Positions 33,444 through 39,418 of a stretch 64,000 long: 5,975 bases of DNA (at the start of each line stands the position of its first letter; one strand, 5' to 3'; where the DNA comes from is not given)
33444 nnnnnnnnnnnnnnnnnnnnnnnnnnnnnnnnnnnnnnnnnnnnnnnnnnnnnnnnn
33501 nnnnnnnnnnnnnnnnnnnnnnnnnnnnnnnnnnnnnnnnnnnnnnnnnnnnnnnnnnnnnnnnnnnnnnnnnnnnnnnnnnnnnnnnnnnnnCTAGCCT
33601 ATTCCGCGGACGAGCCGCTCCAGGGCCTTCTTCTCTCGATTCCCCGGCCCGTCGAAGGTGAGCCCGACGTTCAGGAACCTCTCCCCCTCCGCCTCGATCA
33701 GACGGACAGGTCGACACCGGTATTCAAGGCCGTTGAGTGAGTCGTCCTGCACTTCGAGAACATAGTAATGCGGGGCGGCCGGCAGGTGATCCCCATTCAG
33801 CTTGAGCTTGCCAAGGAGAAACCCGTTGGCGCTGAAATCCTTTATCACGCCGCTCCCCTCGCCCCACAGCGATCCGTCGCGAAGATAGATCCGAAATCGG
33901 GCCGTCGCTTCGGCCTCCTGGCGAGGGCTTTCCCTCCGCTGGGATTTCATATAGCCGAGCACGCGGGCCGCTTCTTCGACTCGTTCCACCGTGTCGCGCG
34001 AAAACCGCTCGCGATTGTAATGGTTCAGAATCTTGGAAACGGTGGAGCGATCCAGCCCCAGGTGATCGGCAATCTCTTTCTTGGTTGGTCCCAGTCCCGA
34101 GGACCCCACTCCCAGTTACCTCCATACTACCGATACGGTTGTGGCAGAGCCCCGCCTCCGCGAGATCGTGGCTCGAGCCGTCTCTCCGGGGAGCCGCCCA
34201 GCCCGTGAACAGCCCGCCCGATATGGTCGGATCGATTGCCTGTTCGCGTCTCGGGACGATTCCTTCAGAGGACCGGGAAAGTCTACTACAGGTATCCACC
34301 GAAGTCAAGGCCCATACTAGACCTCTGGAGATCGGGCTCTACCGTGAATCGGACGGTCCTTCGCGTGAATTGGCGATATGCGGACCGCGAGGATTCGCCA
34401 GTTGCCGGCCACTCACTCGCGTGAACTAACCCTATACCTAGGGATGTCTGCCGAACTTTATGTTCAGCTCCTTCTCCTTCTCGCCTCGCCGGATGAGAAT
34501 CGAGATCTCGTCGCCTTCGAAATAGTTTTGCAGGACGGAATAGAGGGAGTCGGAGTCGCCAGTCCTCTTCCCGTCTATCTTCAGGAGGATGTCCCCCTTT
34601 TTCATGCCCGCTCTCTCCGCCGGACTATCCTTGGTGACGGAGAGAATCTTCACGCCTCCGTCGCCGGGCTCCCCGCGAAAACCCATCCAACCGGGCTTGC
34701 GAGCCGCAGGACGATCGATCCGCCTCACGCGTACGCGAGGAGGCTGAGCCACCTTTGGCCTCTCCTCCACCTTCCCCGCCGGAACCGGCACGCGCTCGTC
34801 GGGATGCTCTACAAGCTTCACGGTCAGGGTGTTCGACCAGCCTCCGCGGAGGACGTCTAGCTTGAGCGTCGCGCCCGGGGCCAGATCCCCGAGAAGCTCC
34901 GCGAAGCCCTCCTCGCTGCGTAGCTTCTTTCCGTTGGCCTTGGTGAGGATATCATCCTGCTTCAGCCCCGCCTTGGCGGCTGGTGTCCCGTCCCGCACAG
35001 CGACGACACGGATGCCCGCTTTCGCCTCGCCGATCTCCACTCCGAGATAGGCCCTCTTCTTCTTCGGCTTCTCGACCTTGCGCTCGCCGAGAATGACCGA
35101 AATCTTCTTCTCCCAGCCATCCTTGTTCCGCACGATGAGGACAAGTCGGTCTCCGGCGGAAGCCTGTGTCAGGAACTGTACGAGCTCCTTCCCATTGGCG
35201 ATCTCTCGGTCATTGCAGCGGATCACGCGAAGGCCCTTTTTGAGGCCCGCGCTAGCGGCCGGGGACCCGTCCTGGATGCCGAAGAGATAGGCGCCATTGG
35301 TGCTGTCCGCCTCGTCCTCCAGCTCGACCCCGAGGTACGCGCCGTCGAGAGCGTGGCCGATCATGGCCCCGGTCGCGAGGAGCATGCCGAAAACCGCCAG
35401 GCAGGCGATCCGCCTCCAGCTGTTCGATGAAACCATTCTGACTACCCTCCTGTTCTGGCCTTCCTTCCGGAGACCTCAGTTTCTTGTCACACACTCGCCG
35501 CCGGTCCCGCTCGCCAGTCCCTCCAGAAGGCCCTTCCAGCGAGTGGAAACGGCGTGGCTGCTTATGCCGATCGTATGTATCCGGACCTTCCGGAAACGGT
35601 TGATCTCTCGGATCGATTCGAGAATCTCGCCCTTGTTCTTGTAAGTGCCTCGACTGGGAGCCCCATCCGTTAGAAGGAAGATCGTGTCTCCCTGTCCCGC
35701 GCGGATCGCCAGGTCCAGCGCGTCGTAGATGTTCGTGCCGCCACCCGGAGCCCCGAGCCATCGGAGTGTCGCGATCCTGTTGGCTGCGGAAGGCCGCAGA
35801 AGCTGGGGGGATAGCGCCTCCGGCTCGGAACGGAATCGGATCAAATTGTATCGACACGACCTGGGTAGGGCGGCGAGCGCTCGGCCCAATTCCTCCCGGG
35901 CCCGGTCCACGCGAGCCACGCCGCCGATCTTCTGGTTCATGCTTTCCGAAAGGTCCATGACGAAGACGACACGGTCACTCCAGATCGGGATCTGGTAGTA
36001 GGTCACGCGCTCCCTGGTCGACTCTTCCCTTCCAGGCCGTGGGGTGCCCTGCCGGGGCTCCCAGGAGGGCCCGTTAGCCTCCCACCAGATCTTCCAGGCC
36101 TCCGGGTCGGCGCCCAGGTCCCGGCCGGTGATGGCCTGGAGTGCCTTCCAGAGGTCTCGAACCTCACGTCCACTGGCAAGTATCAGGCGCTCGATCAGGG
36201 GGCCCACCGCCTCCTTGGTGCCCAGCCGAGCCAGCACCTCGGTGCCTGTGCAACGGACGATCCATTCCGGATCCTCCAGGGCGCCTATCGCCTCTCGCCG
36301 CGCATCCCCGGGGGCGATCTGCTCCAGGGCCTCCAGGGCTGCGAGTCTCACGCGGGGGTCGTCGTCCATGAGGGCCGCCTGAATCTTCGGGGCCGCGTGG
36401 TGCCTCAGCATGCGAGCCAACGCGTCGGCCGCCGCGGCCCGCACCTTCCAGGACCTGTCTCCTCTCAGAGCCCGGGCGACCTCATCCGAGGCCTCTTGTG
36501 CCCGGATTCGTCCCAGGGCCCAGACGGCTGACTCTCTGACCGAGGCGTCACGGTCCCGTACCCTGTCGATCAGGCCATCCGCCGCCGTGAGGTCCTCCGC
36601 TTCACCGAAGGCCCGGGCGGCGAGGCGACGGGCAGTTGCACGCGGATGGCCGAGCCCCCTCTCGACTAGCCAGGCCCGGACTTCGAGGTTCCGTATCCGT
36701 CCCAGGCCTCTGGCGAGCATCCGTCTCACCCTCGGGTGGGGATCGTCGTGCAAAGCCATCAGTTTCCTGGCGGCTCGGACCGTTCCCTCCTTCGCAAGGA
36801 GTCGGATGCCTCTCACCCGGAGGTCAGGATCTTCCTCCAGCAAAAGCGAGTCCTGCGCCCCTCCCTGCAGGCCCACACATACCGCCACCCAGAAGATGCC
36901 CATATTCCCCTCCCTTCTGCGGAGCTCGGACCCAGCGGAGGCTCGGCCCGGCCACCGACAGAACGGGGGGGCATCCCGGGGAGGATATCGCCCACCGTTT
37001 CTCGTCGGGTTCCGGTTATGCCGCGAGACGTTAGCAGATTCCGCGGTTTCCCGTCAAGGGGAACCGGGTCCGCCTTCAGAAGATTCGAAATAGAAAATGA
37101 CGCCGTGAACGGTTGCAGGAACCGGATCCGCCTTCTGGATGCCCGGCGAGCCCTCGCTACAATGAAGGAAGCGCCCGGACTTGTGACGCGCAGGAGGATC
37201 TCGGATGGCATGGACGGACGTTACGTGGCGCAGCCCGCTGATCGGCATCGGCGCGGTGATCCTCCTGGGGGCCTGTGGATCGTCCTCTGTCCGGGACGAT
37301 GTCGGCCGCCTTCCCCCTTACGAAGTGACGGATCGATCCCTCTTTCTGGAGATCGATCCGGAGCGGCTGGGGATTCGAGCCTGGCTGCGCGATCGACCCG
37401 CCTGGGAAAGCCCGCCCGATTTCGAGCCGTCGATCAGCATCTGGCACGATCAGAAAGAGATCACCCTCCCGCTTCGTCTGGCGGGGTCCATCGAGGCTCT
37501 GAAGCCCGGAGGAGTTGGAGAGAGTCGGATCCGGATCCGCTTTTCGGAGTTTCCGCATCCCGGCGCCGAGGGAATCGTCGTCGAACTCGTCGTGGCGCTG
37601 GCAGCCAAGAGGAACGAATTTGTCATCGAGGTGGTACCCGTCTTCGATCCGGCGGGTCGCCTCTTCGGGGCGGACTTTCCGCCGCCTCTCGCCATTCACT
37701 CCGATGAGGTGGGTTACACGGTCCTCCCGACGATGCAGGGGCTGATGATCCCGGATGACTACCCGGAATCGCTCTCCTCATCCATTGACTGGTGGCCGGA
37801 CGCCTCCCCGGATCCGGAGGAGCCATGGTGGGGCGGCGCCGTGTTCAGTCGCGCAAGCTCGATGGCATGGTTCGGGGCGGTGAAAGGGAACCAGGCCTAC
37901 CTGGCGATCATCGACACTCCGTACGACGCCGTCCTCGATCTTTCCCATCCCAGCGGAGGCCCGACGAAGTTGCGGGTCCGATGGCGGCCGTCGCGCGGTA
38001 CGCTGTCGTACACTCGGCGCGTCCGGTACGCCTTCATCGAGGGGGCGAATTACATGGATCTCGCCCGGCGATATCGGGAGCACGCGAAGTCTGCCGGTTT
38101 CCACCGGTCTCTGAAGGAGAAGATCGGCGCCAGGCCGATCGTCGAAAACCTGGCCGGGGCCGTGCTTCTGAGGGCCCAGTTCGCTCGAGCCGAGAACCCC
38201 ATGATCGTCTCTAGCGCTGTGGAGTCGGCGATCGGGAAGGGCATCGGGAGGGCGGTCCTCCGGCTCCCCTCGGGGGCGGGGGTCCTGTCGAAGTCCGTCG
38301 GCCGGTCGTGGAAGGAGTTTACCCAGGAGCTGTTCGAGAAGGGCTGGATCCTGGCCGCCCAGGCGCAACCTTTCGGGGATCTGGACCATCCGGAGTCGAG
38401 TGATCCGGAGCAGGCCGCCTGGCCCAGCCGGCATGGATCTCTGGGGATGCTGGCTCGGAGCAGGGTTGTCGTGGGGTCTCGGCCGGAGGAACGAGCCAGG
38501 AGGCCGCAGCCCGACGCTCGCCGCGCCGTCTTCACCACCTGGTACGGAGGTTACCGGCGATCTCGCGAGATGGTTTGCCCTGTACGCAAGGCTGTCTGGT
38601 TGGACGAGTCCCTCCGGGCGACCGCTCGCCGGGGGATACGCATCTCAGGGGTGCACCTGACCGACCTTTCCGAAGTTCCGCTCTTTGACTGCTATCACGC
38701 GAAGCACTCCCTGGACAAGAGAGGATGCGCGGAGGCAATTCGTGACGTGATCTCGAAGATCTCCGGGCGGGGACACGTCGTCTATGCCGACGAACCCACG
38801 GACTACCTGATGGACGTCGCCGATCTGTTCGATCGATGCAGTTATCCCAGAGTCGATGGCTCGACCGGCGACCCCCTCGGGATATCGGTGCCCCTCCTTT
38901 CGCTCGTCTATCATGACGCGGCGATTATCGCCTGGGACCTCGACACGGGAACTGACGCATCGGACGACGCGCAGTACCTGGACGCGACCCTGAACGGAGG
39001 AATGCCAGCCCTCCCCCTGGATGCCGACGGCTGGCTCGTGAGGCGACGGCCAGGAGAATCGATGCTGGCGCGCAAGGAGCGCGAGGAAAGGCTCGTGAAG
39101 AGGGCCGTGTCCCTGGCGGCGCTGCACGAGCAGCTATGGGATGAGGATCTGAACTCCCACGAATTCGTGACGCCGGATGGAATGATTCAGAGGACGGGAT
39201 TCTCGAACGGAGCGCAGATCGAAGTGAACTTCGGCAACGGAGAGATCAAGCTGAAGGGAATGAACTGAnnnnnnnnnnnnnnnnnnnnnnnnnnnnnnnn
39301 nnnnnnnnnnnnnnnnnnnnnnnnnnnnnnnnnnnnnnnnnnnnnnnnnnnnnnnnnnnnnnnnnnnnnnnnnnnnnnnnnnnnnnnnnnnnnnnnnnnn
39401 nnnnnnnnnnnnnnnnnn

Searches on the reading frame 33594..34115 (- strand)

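Call 10: search_protein_families(library=pfam, proteins=[window:33594-34115:-], max_evalue=0.01)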
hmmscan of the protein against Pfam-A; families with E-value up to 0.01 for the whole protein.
window:33594-34115:- (173 aa): 11 families
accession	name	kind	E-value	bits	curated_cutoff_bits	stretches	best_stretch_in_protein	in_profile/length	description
PF00356.27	LacI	-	3e-06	27.4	27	1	13-56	3-44/46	Bacterial regulatory proteins, lacI family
PF13384.12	HTH_23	-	4.5e-06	26.8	24.6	1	11-38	19-46/50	Homeodomain-like domain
PF07238.19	PilZ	-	4.7e-06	27.3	22.5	1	59-170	1-101/102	PilZ domain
PF20432.4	Xre-like-HTH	-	5.5e-05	23.8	25.8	1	8-51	22-63/63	Antitoxin Xre-like helix-turn-helix domain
PF13545.12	HTH_Crp_2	-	0.00011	22.5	27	1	8-37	21-50/70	Crp-like helix-turn-helix domain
PF13518.12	HTH_28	-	0.00045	20.7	25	1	12-38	15-41/52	Helix-turn-helix domain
PF12802.13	MarR_2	-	0.0018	18.9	27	1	10-32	21-43/61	MarR family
PF13560.12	HTH_31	-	0.0018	18.9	27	1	11-52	16-56/64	Helix-turn-helix domain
PF09339.16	HTH_IclR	-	0.0019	18.4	22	1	13-31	22-40/52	IclR helix-turn-helix domain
PF13551.12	HTH_29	-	0.0022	18.5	28.1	0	7-37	11-40/64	Winged helix-turn helix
PF17243.7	POTRA_TamA_1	-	0.003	18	26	1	12-76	12-72/74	POTRA domain TamA domain 1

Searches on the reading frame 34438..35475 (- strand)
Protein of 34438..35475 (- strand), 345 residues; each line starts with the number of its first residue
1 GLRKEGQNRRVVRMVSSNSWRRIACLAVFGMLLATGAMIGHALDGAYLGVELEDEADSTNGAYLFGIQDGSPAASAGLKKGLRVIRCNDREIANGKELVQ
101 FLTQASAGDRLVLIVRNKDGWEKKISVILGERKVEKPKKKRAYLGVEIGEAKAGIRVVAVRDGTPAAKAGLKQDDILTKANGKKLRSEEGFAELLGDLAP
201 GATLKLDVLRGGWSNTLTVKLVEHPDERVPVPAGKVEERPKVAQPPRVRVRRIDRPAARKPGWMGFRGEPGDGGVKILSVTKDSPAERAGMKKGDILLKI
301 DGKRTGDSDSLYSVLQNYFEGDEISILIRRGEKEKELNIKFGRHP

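Call 10: search_protein_families(library=pfam, proteins=[window:34438-35475:-], max_evalue=0.01)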
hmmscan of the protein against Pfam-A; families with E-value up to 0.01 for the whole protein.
window:34438-35475:- (345 aa): 6 families
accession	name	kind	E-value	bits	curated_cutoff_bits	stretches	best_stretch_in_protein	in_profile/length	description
PF13180.12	PDZ_2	-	8.1e-46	154.6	27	3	263-340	2-79/80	PDZ domain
PF17820.7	PDZ_6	-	8.3e-28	96.3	27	3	277-330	2-54/54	PDZ domain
PF00595.29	PDZ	-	3.2e-21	75.9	23.2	3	258-305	7-57/81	PDZ domain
PF04495.20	GRASP55_65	-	8.4e-11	42.8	27.7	0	6-149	8-128/138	GRASP55/65 PDZ-like domain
PF14685.13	PDZ_Tricorn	-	1.1e-07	32.2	25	1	282-335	29-84/88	Tricorn protease PDZ domain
PF11874.13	DUF3394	-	3.6e-06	27.2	28.2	1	92-181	58-149/181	Domain of unknown function (DUF3394)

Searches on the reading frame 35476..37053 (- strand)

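Call 10: search_protein_families(library=pfam, proteins=[window:35476-37053:-], max_evalue=0.01)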
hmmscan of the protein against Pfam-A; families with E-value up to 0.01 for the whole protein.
window:35476-37053:- (525 aa): 12 families
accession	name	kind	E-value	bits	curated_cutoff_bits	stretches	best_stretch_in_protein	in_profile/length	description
PF13646.12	HEAT_2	-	5e-34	116.9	27.7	4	159-244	2-88/88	HEAT repeats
PF02985.28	HEAT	-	1.3e-22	78.2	23.5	2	222-248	3-29/31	HEAT repeat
PF13519.12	VWA_2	-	1.1e-11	45.7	27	1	362-464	1-106/107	von Willebrand factor type A domain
PF13513.12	HEAT_EZ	-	2.3e-10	41.2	27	2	142-183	4-55/55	HEAT-like repeat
PF13768.12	VWA_3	-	3.7e-08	34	27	1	361-519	2-151/155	von Willebrand factor type A domain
PF00092.34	VWA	-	5.5e-07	30.4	23.8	1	362-518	2-155/174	von Willebrand factor type A domain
PF20168.4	PDS5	-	0.00031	19.1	27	0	199-250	295-352/1053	Sister chromatid cohesion protein PDS5 protein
PF01602.26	Adaptin_N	-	0.0005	19.2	37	1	159-248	82-181/524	Adaptin N terminal region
PF03130.22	HEAT_PBS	-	0.00062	20.5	20.9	0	172-196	1-25/27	PBS lyase HEAT-like repeat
PF25106.1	VWA_4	-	0.001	19.1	27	1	362-482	2-120/169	von Willebrand factor A domain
PF13251.12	DUF4042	-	0.0065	16.6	27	0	189-219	41-71/182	Domain of unknown function (DUF4042)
PF00514.29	Arm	-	0.0078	16.7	20.6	0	162-183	18-39/41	Armadillo/beta-catenin-like repeat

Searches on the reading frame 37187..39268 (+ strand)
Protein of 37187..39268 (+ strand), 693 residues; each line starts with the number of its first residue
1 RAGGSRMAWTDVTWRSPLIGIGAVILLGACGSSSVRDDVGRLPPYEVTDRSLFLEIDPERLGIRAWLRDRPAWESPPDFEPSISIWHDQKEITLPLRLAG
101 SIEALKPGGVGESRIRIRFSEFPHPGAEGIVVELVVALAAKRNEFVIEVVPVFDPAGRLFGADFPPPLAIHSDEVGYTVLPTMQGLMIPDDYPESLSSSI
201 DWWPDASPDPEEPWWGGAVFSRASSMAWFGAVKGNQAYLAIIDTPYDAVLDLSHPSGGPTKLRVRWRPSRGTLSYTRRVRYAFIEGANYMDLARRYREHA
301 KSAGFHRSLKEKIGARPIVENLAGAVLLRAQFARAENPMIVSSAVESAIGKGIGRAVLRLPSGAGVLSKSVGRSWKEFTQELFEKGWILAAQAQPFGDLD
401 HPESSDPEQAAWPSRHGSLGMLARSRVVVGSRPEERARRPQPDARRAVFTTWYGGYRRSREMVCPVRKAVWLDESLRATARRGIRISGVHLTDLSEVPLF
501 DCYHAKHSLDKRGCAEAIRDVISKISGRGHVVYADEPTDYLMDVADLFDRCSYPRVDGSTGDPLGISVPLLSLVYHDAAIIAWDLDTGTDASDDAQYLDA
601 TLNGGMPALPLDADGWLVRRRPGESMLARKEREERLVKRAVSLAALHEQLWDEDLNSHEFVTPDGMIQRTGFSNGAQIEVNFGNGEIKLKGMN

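Call 10: search_protein_families(library=pfam, proteins=[window:37187-39268:+], max_evalue=0.01)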
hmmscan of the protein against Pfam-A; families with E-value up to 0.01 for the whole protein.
window:37187-39268:+ (693 aa): 1 family
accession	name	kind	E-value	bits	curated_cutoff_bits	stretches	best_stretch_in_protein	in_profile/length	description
PF18952.6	DUF5696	-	9.1e-10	38.1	25.6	1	273-333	193-253/612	Family of unknown function (DUF5696)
